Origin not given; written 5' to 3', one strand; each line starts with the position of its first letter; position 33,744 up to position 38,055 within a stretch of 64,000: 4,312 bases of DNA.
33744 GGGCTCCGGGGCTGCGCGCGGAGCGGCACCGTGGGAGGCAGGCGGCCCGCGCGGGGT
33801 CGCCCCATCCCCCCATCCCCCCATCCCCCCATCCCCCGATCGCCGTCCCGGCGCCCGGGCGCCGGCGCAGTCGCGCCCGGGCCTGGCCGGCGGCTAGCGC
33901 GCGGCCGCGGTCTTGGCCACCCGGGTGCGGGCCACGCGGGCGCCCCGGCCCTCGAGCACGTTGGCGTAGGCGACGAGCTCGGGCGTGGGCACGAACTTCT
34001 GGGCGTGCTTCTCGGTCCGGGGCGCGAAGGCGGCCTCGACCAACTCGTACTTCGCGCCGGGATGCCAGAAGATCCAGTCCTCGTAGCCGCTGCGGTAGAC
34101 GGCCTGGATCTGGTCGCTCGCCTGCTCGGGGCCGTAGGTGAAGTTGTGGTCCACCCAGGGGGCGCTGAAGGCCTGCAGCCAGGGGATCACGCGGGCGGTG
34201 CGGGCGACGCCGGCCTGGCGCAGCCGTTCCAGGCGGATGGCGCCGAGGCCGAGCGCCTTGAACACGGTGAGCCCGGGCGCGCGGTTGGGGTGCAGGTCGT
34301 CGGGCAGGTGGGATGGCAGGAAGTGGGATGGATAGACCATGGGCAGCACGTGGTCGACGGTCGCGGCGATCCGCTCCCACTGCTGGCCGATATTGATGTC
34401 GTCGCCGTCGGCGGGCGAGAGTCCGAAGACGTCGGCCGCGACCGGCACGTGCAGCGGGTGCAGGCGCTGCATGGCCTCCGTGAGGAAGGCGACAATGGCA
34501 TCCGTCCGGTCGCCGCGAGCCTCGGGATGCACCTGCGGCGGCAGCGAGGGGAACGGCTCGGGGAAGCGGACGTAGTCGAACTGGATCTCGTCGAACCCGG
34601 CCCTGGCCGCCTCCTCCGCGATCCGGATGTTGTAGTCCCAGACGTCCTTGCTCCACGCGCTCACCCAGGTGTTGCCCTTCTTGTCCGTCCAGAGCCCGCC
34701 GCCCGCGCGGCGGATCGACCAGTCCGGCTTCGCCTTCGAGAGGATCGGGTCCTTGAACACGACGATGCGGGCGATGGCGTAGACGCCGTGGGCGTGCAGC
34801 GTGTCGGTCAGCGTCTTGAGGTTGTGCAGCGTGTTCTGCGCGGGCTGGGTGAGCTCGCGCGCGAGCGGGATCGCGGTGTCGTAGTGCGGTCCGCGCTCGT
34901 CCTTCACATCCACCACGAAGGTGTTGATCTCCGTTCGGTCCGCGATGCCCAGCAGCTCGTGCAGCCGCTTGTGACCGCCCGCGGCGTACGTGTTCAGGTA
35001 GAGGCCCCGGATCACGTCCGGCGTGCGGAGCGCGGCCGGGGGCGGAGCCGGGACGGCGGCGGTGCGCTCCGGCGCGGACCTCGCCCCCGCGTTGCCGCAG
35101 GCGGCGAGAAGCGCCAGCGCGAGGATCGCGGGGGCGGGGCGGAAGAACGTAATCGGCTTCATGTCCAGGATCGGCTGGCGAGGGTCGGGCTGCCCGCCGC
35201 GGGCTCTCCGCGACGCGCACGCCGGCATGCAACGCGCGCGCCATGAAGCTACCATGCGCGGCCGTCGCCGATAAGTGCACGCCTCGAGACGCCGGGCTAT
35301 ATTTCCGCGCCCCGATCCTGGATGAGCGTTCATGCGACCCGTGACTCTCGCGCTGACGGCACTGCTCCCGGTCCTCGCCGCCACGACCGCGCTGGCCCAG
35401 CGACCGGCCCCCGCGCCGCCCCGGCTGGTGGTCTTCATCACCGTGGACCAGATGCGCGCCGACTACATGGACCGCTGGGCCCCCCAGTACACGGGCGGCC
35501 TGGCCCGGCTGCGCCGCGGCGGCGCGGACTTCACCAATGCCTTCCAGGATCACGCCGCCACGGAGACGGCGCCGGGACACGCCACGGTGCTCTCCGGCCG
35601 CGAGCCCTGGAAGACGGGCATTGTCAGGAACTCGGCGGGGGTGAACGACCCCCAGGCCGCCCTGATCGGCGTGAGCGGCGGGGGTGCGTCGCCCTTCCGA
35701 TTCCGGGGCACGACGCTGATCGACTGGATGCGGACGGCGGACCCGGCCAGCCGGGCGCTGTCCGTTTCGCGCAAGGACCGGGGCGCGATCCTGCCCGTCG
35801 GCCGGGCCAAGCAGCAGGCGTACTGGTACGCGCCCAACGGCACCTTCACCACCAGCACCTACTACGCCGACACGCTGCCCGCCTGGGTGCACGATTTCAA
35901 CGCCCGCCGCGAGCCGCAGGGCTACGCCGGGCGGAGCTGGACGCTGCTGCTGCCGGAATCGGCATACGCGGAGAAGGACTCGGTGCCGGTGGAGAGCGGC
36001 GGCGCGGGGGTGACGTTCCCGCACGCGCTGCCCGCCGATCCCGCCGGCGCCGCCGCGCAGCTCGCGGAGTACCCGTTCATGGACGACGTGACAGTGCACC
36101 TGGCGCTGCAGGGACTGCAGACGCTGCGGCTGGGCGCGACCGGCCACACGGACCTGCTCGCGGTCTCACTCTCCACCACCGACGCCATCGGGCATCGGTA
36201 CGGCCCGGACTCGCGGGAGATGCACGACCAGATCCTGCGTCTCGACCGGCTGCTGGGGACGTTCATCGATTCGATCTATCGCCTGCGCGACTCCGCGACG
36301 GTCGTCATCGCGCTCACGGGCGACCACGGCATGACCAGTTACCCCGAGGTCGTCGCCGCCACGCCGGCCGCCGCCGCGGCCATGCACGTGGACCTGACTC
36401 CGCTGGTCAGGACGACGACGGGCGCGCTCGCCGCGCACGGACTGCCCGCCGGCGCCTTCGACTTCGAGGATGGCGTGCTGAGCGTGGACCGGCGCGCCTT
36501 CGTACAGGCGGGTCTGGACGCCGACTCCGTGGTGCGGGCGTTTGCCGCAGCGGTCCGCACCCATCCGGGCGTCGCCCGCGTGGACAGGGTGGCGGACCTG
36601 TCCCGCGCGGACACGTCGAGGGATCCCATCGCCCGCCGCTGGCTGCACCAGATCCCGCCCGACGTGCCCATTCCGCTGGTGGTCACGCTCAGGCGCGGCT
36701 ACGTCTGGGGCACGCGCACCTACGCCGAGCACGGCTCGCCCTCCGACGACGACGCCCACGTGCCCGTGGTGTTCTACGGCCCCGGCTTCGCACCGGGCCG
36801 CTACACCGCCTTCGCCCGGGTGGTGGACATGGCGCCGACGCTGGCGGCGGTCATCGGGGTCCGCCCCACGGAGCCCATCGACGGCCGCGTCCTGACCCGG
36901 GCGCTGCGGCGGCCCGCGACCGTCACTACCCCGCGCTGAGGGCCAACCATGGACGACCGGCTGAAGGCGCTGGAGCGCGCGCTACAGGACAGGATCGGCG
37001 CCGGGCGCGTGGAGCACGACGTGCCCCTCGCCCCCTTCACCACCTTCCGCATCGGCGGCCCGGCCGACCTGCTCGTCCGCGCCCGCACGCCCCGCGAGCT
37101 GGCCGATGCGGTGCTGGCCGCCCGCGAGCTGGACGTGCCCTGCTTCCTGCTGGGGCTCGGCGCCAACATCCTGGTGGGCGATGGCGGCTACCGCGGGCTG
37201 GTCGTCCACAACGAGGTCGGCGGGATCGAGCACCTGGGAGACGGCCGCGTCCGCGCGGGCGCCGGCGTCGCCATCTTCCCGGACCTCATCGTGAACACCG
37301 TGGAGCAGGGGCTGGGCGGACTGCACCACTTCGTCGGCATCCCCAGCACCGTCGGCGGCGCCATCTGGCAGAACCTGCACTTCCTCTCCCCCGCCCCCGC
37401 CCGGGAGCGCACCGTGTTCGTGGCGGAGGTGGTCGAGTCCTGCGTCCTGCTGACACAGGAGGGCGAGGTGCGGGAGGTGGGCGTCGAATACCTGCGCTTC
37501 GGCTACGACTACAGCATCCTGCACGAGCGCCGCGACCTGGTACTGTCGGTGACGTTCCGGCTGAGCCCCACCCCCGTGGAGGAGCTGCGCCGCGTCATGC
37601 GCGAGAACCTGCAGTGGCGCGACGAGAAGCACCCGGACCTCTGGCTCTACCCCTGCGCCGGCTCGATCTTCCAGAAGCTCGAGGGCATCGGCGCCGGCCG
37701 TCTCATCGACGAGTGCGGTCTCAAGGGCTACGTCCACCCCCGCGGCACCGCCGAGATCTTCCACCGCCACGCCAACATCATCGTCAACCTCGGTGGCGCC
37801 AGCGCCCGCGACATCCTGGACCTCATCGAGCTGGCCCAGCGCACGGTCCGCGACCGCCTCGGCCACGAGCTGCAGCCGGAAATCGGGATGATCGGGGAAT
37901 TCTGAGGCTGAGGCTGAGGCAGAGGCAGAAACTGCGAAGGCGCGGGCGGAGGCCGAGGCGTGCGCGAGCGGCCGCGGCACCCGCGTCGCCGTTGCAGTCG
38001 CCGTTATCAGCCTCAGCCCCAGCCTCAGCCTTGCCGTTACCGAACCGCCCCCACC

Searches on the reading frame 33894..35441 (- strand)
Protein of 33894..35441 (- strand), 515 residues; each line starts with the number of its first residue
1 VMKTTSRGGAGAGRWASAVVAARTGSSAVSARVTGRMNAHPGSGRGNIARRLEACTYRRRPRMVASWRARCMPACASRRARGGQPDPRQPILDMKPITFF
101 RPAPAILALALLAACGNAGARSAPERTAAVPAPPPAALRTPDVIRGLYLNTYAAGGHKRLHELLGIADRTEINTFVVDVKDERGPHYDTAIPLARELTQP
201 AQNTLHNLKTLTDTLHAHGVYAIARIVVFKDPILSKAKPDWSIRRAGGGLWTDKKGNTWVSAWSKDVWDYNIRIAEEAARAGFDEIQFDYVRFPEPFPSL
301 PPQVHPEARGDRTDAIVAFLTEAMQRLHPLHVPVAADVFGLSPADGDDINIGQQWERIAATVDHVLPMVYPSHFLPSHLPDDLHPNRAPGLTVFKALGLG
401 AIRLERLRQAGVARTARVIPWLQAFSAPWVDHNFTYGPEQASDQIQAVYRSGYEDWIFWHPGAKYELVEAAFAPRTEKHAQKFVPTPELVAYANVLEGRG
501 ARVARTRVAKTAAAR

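Call 11: search_protein_families(library=pfam, proteins=[window:33894-35441:-])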
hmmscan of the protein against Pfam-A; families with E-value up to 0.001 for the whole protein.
window:33894-35441:- (515 aa): 1 family
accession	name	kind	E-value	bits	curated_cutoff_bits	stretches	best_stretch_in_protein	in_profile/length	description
PF13200.12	DUF4015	-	9.9e-95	317.7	27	1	146-465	1-313/313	Putative glycosyl hydrolase domain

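Call 26: find_encoding_contigs(protein=window:33894-35441:-, flank=10000, max_places=10)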
Protein window:33894-35441:- (515 aa): no gene with exactly this product is on record in the collection.

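Call 61: find_homologous_proteins(query=window:33894-35441:-, max_evalue=1e-60)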
Query window:33894-35441:- (515 aa): 2623 proteins with E <= 1e-60 among 8000 candidates; the best 120 are listed.
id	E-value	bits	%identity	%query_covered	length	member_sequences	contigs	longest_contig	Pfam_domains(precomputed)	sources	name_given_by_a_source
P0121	7.2e-285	964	100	82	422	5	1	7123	PF13200.13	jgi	-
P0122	9.7e-215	732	73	81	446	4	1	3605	PF13200.13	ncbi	ncbi:MAG TPA: putative glycoside hydrolase [Longimicrobiales bacterium]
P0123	1.3e-205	702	71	80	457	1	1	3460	PF13200.13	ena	-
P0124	4.5e-204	697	73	76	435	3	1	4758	PF13200.13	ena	-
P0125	4.5e-201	687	78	70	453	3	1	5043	PF13200.13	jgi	jgi:hypothetical protein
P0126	8.2e-198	676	67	82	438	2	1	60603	PF13200.13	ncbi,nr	ncbi:MAG TPA: putative glycoside hydrolase [Longimicrobiales bacterium]|nr:putative glycoside hydrol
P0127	1.7e-197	675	78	72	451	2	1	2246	PF13200.13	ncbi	-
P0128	1.2e-188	646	65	82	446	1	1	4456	PF13200.13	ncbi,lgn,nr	ncbi:MAG: putative glycoside hydrolase [Gemmatimonadetes bacterium]|nr:putative glycoside hydrolase 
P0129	1.3e-169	583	65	76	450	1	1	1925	PF13200.13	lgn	-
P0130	2.9e-164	566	66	73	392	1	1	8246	PF13200.13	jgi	jgi:hypothetical protein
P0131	1.4e-161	557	63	73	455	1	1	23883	PF13200.13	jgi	jgi:hypothetical protein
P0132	1.6e-161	557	60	77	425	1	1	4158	PF13200.13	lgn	-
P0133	2.1e-161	556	60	76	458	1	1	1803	PF13200.13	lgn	-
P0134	1.5e-160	553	59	79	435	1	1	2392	PF13200.13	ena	-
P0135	6.5e-160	551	64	72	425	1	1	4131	PF13200.13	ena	-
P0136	4.4e-159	549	64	73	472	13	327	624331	PF13200.13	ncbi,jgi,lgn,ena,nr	ncbi:MAG: hypothetical protein GX539_02230 [Candidatus Cloacimonetes bacterium]|jgi:hypothetical pro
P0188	2.1e-153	530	57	82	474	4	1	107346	PF13200.13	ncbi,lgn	ncbi:MAG TPA: putative glycoside hydrolase [Longimicrobiaceae bacterium]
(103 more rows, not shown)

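Call 62: find_encoding_contigs(protein=P0121, flank=10000, max_places=4)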
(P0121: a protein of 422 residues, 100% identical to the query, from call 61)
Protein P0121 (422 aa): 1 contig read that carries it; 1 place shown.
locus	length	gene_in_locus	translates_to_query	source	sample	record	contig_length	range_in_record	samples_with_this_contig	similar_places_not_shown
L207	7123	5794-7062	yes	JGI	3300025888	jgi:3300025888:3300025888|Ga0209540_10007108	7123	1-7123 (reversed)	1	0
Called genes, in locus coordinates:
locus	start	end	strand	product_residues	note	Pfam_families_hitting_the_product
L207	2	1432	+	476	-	?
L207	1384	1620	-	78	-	PF14255:Zn_ribbon_21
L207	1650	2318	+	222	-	PF02230:Abhydrolase_2 (weak), PF03959:FSH1 (weak), PF12697:Abhydrolase_6 (weak)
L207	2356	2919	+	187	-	-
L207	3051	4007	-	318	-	PF01565:FAD_binding_4, PF02873:MurB_C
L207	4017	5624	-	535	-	PF00884:Sulfatase (faint), PF01663:Phosphodiest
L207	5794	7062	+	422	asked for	PF13200:DUF4015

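Call 63: find_encoding_contigs(protein=P0126, flank=10000, max_places=4)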
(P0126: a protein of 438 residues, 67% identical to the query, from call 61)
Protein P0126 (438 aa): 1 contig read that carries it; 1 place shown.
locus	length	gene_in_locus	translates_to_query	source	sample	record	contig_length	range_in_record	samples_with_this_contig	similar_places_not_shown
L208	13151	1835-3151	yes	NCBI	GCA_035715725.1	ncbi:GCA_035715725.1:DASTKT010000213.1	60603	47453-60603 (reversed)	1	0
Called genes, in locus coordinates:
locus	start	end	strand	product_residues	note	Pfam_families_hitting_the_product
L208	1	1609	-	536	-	PF00884:Sulfatase (faint), PF01663:Phosphodiest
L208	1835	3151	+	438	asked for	PF13200:DUF4015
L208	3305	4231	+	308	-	PF00582:Usp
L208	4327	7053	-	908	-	PF00690:Cation_ATPase_N, PF00122:E1-E2_ATPase, PF00702:Hydrolase, PF13246:Cation_ATPase, PF12710:HAD (weak), PF00689:Cation_ATPase_C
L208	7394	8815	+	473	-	-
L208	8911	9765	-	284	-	PF01569:PAP2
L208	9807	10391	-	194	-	PF00657:Lipase_GDSL, PF13472:Lipase_GDSL_2, PF25182:NonGDSL (weak)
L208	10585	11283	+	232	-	PF00005:ABC_tran, PF02463:SMC_N (faint), PF13304:AAA_21 (faint)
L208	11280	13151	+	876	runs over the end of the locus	PF12704:MacB_PCD, PF02687:FtsX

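Call 64: find_encoding_contigs(protein=P0125, flank=10000, max_places=4)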
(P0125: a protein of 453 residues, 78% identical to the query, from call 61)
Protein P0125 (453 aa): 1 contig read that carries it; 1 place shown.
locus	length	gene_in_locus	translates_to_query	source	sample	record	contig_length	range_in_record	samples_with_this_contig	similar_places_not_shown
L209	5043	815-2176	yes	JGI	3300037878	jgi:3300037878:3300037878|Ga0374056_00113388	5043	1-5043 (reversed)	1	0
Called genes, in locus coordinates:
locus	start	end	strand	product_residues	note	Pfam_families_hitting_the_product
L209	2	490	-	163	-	?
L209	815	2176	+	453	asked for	PF13200:DUF4015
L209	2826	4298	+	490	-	PF00270:DEAD, PF04851:ResIII (weak), PF13245:AAA_19 (faint), PF00271:Helicase_C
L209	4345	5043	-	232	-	?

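Call 94: find_encoding_contigs(protein=P0136, flank=10000, max_places=10)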
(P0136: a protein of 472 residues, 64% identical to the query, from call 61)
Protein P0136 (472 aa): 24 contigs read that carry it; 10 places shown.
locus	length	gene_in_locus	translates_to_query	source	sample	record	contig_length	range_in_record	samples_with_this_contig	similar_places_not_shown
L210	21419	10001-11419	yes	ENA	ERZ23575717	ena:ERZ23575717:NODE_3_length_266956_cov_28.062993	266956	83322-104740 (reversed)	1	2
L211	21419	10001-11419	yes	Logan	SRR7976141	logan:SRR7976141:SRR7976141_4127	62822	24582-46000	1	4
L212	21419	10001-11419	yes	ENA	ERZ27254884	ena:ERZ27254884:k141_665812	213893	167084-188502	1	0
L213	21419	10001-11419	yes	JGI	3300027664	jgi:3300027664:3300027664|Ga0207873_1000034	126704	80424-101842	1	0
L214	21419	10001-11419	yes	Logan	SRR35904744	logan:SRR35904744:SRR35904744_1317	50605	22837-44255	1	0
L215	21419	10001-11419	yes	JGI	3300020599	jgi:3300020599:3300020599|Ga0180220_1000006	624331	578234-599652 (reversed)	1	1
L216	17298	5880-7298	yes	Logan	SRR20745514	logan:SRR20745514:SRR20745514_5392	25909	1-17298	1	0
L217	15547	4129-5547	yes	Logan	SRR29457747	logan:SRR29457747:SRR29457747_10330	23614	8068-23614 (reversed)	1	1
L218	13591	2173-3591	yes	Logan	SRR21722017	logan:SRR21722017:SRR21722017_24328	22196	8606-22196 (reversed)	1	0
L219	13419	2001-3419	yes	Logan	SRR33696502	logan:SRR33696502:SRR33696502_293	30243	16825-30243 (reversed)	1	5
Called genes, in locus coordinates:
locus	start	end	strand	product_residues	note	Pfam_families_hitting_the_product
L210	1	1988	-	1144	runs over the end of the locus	PF00580:UvrD-helicase, PF13245:AAA_19, PF13361:UvrD_C, PF13538:UvrD_C_2 (faint), PF12705:PDDEXK_1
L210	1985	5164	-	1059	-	PF12705:PDDEXK_1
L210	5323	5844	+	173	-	-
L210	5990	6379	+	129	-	PF00072:Response_reg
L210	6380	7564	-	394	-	PF03372:Exo_endo_phos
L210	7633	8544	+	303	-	PF00174:Oxidored_molyb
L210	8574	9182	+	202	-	PF01794:Ferric_reduct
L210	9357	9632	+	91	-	-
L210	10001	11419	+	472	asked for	PF13200:DUF4015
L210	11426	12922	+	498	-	PF02646:RmuC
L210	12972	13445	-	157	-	-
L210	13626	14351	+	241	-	PF04402:SIMPL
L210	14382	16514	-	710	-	PF01804:Penicil_amidase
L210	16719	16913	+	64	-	-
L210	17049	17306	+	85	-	-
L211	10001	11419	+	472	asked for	PF13200:DUF4015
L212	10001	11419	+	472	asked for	PF13200:DUF4015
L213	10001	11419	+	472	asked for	PF13200:DUF4015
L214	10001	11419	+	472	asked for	PF13200:DUF4015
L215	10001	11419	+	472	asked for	PF13200:DUF4015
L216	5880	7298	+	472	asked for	PF13200:DUF4015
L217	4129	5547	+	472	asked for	PF13200:DUF4015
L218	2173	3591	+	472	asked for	PF13200:DUF4015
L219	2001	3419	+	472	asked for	PF13200:DUF4015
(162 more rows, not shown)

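Call 95: find_encoding_contigs(protein=P0188, flank=10000, max_places=10)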
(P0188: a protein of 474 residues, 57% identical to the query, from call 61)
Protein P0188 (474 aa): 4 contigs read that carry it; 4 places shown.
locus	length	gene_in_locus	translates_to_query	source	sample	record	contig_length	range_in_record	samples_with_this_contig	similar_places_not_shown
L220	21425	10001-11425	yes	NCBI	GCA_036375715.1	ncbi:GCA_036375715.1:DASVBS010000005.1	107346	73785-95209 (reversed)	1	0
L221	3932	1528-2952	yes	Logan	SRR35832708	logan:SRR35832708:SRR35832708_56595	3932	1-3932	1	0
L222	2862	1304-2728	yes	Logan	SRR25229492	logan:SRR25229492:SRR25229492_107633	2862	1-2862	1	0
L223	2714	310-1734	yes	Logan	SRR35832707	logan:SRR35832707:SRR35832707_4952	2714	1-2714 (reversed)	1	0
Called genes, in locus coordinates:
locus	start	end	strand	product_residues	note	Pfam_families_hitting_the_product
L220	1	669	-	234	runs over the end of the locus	PF01464:SLT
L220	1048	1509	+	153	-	-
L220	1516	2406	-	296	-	PF01430:HSP33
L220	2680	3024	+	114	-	-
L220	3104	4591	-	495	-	PF04389:Peptidase_M28, PF01546:Peptidase_M20 (weak)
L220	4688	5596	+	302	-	PF00890:FAD_binding_2 (faint), PF01134:GIDA (faint), PF01266:DAO (weak), PF03486:HI0933_like (faint), PF05834:Lycopene_cycl (faint), PF07992:Pyr_redox_2, PF13454:NAD_binding_9 (faint), PF13738:Pyr_redox_3 (faint)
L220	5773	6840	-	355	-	PF00069:Pkinase, PF07714:PK_Tyr_Ser-Thr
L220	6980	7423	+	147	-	-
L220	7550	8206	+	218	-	PF00571:CBS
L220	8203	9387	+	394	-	PF00850:Hist_deacetyl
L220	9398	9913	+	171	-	PF13302:Acetyltransf_3, PF00583:Acetyltransf_1, PF13673:Acetyltransf_10 (weak), PF13508:Acetyltransf_7, PF08445:FR47 (weak)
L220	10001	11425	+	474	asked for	PF13200:DUF4015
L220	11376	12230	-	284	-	PF01063:Aminotran_4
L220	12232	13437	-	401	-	PF00144:Beta-lactamase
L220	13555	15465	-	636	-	PF00005:ABC_tran, PF02463:SMC_N (faint), PF13555:AAA_29 (faint), PF13304:AAA_21 (faint), PF12848:ABC_tran_Xtn, PF00005:ABC_tran, PF16326:ABC_tran_CTD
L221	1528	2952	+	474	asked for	PF13200:DUF4015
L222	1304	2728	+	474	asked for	PF13200:DUF4015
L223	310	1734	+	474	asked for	PF13200:DUF4015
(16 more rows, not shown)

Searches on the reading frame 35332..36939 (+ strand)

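Call 86: search_protein_families(library=pfam, max_evalue=0.000001, proteins=[window:35332-36939:+])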
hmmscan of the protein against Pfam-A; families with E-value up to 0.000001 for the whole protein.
window:35332-36939:+ (535 aa): 2 families
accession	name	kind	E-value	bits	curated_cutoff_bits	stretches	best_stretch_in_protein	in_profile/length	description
PF01663.27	Phosphodiest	-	3e-32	113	23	1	33-338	1-225/342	Type I phosphodiesterase / nucleotide pyrophosphatase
PF00884.28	Sulfatase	-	3.5e-09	36.8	25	0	32-106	2-78/301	Sulfatase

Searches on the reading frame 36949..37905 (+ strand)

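Call 86: search_protein_families(library=pfam, max_evalue=0.000001, proteins=[window:36949-37905:+])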
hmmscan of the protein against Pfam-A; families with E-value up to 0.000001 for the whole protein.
window:36949-37905:+ (318 aa): 2 families
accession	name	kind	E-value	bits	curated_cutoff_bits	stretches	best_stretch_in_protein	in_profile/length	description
PF02873.21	MurB_C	-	3.6e-23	82.1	27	1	213-315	2-99/99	UDP-N-acetylenolpyruvoylglucosamine reductase, C-terminal domain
PF01565.28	FAD_binding_4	-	4e-11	43.2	26.4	1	40-177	2-138/139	FAD binding domain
